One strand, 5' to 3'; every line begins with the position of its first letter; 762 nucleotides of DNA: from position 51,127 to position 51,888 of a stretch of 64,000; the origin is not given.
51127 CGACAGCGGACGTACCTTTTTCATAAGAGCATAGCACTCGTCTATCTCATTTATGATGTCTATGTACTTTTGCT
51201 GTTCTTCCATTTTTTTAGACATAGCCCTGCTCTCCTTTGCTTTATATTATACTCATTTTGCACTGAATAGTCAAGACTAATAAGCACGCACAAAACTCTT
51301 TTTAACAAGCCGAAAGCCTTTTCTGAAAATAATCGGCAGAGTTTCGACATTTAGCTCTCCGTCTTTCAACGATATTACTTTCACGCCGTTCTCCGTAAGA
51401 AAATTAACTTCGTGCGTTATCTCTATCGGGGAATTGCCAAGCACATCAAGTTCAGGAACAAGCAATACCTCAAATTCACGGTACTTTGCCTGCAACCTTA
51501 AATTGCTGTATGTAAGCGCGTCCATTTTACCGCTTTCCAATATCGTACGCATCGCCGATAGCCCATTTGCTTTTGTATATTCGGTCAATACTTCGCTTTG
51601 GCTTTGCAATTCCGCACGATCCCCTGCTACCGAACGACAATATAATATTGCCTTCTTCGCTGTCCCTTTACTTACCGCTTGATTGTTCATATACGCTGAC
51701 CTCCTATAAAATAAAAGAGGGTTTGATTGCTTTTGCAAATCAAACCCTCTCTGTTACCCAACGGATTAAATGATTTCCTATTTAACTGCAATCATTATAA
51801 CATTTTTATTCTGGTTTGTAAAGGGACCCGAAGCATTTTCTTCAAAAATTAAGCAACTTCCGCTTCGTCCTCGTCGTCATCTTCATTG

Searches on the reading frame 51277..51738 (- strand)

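Call 11: search_protein_families(library=pfam, proteins=[window:51277-51738:-], max_evalue=0.01)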
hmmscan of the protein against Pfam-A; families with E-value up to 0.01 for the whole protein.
window:51277-51738:- (153 aa): 1 family
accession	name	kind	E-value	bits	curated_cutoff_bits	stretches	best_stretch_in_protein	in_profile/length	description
PF00239.26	Resolvase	-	4.2e-07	30.6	23.3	1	30-127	1-102/145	Resolvase, N terminal domain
